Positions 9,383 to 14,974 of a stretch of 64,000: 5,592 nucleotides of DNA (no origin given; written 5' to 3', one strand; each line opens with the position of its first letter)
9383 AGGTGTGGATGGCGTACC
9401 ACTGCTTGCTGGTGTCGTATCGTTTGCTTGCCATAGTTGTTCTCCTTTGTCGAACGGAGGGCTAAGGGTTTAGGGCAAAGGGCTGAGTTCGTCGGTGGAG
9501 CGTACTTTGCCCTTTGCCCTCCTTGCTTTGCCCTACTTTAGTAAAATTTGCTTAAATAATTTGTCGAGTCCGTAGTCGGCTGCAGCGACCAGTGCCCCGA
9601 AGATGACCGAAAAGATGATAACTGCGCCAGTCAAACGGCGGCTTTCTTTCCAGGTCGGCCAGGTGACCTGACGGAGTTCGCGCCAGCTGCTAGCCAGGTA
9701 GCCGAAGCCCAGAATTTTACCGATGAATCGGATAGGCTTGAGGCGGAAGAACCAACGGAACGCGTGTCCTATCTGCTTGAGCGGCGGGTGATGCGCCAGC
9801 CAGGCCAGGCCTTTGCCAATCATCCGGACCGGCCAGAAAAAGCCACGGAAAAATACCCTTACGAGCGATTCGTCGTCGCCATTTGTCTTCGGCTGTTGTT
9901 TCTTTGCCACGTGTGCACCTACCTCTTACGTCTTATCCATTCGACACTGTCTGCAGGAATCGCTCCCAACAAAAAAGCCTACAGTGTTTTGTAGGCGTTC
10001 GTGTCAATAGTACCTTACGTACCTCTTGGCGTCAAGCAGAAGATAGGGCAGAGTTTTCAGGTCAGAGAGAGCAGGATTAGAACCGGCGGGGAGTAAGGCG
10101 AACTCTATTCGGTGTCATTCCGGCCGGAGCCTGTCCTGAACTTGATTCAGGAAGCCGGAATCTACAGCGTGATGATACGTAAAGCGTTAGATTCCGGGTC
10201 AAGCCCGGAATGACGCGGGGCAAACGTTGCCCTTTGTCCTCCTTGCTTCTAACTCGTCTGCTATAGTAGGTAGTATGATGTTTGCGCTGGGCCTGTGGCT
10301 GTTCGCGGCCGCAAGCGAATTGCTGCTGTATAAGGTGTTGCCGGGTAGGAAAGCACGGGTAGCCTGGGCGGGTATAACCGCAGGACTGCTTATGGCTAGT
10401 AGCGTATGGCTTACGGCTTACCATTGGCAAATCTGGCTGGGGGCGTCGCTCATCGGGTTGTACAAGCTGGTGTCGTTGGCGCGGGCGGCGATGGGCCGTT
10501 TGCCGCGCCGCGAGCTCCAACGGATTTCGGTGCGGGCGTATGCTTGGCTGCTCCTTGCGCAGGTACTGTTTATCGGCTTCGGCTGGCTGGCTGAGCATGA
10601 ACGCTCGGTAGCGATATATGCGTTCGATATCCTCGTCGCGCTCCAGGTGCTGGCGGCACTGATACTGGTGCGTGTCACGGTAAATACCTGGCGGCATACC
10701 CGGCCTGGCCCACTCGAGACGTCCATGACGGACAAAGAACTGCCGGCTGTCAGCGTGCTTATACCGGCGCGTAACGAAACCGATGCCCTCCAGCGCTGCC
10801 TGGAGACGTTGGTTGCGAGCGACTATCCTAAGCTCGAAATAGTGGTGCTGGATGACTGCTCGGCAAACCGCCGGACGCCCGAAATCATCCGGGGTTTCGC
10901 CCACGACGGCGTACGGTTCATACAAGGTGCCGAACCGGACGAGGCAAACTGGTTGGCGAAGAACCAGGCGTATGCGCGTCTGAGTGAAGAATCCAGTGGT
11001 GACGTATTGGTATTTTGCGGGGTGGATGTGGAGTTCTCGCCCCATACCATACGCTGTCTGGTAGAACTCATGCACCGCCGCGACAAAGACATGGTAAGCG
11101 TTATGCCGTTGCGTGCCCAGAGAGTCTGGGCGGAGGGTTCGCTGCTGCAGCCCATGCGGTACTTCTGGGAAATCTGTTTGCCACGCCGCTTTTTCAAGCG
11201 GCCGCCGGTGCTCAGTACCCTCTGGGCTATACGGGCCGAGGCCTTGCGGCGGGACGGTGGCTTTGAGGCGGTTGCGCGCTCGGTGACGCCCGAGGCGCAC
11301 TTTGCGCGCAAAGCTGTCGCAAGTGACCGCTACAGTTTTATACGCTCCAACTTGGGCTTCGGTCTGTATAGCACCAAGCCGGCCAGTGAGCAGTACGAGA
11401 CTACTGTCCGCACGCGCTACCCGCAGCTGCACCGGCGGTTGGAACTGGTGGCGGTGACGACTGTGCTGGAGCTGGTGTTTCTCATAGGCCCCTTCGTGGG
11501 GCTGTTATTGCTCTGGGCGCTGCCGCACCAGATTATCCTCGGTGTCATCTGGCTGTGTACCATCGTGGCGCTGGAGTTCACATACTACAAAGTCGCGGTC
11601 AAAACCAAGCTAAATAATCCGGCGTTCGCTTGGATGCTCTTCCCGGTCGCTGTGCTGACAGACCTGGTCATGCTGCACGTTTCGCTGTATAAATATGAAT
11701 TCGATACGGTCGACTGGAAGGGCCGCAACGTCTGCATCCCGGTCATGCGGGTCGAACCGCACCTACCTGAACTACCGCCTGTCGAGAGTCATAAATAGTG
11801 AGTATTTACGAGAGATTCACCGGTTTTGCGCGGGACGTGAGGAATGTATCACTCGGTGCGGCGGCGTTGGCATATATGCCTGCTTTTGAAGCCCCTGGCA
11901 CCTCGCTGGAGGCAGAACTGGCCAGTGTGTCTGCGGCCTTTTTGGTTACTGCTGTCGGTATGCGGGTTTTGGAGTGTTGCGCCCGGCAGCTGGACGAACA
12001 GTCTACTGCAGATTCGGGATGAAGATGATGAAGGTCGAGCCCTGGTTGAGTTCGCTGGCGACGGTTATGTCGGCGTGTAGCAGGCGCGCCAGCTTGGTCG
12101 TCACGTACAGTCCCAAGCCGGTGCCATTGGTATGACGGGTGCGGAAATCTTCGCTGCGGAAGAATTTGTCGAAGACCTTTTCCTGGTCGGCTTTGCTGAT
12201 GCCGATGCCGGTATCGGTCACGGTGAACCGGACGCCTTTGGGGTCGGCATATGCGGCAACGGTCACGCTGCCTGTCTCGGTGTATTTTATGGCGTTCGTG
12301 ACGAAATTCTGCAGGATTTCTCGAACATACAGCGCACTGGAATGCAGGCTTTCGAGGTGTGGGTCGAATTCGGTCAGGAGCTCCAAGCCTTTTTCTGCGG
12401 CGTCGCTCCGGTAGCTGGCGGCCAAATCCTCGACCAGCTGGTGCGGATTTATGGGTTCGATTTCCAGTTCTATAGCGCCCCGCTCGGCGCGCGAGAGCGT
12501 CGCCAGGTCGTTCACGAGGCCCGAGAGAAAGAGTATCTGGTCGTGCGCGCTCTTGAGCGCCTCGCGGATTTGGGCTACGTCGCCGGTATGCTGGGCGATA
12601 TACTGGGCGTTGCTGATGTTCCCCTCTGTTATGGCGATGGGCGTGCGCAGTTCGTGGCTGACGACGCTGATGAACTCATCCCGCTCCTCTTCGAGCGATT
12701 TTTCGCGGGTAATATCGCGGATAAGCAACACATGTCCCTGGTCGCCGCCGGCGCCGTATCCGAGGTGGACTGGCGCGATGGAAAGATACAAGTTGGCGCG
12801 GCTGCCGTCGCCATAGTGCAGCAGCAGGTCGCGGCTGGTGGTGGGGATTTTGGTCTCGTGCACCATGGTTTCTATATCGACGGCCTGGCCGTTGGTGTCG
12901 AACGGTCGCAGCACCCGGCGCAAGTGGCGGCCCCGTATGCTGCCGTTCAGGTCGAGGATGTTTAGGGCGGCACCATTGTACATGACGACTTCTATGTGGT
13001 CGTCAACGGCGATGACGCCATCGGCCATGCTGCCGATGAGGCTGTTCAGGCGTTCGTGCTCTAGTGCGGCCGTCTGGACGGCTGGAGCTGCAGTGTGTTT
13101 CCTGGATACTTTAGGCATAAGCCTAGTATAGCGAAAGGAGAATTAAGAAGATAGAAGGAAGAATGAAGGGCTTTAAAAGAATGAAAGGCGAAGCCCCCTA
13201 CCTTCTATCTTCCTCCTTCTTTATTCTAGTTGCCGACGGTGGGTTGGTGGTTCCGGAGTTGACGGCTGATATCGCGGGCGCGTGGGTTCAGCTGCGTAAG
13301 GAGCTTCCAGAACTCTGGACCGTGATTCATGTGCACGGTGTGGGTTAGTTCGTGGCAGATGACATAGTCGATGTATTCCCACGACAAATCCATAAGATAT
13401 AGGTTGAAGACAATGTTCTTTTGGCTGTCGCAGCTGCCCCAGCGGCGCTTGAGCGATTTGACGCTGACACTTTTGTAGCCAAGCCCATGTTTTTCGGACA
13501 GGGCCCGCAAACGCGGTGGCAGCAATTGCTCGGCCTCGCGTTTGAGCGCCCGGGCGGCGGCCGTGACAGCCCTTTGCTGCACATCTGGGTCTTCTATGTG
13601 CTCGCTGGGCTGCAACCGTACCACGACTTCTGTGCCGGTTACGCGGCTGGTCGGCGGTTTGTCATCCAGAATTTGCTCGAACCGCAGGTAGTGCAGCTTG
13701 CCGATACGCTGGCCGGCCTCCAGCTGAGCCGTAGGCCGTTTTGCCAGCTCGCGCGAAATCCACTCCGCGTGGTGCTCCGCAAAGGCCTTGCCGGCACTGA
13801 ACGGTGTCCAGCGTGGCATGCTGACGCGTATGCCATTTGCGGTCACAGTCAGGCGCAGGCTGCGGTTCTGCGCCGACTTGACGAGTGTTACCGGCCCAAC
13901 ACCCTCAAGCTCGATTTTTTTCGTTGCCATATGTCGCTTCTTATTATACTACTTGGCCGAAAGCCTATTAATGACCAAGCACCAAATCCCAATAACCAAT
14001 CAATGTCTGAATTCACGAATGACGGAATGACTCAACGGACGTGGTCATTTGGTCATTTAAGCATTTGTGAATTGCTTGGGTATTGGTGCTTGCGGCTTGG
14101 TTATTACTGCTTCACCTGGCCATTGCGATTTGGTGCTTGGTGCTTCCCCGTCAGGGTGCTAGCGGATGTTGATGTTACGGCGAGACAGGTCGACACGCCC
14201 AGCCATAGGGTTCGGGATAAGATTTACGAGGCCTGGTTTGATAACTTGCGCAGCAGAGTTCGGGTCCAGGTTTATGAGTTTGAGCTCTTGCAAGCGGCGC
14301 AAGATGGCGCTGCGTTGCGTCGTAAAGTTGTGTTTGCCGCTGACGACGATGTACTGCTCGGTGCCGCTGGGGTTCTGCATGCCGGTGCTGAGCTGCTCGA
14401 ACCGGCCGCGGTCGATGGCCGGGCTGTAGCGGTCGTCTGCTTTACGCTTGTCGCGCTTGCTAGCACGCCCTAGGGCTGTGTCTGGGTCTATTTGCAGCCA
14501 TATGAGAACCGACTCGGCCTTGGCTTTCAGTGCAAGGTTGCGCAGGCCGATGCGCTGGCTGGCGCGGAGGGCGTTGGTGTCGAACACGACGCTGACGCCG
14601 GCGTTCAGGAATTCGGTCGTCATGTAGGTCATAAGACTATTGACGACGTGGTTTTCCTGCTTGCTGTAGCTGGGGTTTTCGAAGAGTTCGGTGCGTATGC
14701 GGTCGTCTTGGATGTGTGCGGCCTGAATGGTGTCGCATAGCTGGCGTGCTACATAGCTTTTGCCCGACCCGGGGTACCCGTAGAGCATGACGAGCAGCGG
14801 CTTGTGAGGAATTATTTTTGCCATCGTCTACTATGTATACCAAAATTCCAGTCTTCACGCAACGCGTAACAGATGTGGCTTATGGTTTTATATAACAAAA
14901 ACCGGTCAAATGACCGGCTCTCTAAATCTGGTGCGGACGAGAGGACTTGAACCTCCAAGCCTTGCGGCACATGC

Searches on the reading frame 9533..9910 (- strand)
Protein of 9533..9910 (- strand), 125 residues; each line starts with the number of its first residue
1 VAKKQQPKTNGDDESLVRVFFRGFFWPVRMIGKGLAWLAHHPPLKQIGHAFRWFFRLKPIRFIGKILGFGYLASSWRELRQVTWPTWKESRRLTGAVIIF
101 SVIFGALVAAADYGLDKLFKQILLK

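Call 31: search_protein_families(library=pfam, proteins=[window:9533-9910:-], max_evalue=0.001)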
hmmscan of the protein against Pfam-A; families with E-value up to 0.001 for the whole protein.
window:9533-9910:- (125 aa): 1 family
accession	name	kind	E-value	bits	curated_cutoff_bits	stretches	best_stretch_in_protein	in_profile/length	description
PF00584.25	SecE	-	2.1e-16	60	22.7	1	71-122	3-54/55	SecE/Sec61-gamma subunits of protein translocation complex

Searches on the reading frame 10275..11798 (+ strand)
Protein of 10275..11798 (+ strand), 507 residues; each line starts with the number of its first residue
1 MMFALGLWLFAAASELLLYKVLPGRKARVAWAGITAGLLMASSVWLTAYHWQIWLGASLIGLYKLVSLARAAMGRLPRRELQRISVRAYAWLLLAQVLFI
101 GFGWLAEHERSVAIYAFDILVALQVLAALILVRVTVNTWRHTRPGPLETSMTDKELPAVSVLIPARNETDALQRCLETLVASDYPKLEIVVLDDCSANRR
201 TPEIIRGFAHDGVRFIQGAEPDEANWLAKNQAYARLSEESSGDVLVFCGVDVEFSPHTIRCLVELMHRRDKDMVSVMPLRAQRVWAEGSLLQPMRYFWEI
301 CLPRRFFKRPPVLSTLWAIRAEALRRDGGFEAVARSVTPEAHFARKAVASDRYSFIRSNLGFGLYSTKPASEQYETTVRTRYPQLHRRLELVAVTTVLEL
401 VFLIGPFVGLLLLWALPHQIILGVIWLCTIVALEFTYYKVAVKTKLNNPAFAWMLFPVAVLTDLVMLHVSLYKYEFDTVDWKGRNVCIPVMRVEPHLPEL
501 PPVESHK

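Call 32: search_protein_families(library=pfam, proteins=[window:10275-11798:+], max_evalue=0.001)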
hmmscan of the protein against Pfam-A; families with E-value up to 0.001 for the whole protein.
window:10275-11798:+ (507 aa): 3 families
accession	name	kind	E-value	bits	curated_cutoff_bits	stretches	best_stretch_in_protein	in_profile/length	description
PF00535.33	Glycos_transf_2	-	2.9e-21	76.6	23.3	1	160-325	1-165/168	Glycosyl transferase family 2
PF13641.12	Glyco_tranf_2_3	-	1.6e-06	28.8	27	1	157-283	1-127/230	Glycosyltransferase like family 2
PF13506.12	Glyco_transf_21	-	0.00081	19.3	21.7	0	228-344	17-134/174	Glycosyl transferase family 21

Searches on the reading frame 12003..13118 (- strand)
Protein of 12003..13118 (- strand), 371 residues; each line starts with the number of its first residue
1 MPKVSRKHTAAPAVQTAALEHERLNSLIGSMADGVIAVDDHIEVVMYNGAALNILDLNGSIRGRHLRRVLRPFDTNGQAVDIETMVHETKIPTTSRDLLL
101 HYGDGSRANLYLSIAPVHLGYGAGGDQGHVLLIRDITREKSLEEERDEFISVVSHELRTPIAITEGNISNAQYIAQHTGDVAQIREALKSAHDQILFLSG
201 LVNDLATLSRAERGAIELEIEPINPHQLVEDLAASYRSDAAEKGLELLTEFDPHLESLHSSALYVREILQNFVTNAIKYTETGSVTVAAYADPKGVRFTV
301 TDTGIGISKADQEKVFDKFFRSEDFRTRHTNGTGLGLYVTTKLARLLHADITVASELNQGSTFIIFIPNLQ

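Call 31: search_protein_families(library=pfam, proteins=[window:12003-13118:-], max_evalue=0.001)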
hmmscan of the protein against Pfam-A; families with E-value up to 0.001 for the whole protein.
window:12003-13118:- (371 aa): 5 families
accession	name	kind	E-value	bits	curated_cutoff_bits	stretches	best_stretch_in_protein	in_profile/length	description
PF02518.31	HATPase_c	-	6.6e-26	91.4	26.4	1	265-369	6-109/111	Histidine kinase-, DNA gyrase B-, and HSP90-like ATPase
PF00512.31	HisKA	-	7.4e-10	39.2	26.9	1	146-214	2-66/66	His Kinase A (phospho-acceptor) domain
PF13581.12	HATPase_c_2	-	4.8e-06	27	27.4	1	258-347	29-112/127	Histidine kinase-like ATPase domain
PF13188.13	PAS_8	-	0.00024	21.3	21.8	1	22-78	1-55/65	PAS domain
PF08448.16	PAS_4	-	0.00068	20.3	23.1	0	30-140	3-109/110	PAS fold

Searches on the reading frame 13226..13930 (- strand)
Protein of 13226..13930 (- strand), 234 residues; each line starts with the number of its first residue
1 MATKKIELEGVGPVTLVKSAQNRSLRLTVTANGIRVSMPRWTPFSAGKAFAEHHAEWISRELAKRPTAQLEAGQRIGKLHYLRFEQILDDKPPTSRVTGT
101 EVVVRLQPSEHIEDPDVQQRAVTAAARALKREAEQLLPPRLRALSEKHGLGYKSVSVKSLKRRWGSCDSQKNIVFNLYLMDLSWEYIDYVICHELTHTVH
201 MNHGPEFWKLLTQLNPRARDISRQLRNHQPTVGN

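Call 31: search_protein_families(library=pfam, proteins=[window:13226-13930:-], max_evalue=0.001)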
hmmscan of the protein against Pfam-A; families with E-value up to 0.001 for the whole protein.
window:13226-13930:- (234 aa): 3 families
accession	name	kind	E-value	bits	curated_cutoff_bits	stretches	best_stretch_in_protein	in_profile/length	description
PF01863.23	YgjP-like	-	4.6e-44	151.3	26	1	23-228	1-207/207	YgjP-like, metallopeptidase domain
PF08325.16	WLM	-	1.4e-07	32.2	26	1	182-222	78-118/190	WLM domain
PF10263.15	SprT-like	-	2.5e-05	24.5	25.6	1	158-216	27-97/108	SprT-like family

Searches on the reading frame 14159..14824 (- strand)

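Call 31: search_protein_families(library=pfam, proteins=[window:14159-14824:-], max_evalue=0.001)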
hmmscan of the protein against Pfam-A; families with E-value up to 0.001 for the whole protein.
window:14159-14824:- (221 aa): 9 families
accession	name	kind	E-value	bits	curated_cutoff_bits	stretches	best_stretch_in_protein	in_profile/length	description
PF13671.12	AAA_33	-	1.6e-18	67.8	27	1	11-131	1-125/143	AAA domain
PF08433.16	KTI12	-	1.2e-09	38.6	22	1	11-152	3-140/271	Chromatin associated protein KTI12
PF06414.18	Zeta_toxin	-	5.3e-07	29.7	22.3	1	7-133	14-153/199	Zeta toxin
PF13238.12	AAA_18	-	2.5e-06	28.4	29.4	1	12-132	1-119/128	AAA domain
PF01583.26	APS_kinase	-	1.6e-05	25.4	21.1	1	9-127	2-120/152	Adenylylsulphate kinase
PF13191.12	AAA_16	-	4.5e-05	24.5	32.6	1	7-40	22-55/167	AAA ATPase domain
PF06309.17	Torsin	-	8.1e-05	23.2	27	1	6-41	50-85/127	Torsin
PF13207.12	AAA_17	-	0.00024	21.8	27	1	15-132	1-130/136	AAA domain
PF00004.35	AAA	-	0.00032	21.6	21.2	0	12-37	1-26/131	ATPase family associated with various cellular activities (AAA)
